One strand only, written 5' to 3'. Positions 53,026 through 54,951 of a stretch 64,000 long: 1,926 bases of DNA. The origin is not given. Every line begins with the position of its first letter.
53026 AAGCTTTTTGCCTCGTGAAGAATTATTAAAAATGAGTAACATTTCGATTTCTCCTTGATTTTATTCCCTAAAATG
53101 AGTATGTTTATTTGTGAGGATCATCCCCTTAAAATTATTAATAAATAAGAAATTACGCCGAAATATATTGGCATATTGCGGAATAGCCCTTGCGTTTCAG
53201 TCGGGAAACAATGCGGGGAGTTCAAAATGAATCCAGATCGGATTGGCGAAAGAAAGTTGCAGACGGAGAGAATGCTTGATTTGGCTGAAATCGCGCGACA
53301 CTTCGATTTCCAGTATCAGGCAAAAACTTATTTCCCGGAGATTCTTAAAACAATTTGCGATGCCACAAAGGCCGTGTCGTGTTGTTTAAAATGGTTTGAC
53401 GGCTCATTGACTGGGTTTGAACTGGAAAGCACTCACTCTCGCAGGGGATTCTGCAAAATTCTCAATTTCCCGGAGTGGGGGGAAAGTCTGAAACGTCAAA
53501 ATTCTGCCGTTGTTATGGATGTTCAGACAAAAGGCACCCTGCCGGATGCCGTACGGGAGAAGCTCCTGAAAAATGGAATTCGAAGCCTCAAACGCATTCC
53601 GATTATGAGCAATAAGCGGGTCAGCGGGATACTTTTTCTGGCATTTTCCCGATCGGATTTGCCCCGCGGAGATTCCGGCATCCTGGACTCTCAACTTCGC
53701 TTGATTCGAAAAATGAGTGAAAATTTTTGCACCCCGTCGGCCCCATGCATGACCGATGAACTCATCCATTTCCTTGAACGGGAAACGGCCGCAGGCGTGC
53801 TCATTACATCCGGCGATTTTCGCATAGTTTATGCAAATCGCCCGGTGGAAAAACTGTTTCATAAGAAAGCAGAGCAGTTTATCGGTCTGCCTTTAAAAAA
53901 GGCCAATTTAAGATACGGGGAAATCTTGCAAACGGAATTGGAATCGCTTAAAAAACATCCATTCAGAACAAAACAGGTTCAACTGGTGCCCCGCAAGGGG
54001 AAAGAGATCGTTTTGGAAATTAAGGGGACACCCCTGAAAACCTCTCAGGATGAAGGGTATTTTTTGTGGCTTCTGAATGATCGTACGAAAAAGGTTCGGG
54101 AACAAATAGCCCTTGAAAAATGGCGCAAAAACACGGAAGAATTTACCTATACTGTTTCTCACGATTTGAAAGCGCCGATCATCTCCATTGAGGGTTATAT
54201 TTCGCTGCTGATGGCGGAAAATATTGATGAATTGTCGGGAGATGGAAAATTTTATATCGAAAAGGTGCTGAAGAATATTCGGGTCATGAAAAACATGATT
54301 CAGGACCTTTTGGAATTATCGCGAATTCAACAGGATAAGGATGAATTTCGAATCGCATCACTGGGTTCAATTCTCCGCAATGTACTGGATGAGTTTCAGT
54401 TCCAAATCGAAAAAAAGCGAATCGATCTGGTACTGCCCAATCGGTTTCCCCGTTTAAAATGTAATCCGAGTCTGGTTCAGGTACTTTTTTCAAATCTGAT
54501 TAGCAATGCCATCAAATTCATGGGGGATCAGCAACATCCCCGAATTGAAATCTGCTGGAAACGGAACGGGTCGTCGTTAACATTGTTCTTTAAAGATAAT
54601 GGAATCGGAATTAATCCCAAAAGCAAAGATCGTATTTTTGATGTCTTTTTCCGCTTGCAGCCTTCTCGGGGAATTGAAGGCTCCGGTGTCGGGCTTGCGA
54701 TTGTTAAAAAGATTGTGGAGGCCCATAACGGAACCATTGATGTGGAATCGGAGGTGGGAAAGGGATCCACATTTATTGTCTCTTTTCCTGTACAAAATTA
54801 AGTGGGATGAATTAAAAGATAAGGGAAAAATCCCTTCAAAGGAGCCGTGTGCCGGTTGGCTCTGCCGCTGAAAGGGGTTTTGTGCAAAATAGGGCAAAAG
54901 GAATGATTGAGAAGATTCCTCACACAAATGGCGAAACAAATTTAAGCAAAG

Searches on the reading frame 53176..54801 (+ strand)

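Call 74: search_protein_families(library=pfam, proteins=[window:53176-54801:+], max_evalue=0.00001)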
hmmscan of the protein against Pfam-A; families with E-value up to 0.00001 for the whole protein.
window:53176-54801:+ (541 aa): 5 families
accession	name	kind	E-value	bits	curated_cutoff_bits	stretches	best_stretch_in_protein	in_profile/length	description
PF02518.31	HATPase_c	-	7.7e-26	91.2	26.4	1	432-540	4-110/111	Histidine kinase-, DNA gyrase B-, and HSP90-like ATPase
PF00512.31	HisKA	-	3.4e-12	46.7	26.9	1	321-386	3-65/66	His Kinase A (phospho-acceptor) domain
PF13426.13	PAS_9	-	1e-08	35.8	27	1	207-304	3-102/103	PAS domain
PF08448.16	PAS_4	-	7.9e-07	29.7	23.1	1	206-307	6-109/110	PAS fold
PF00989.32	PAS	-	3.7e-06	27.4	22.6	1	204-302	10-112/113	PAS fold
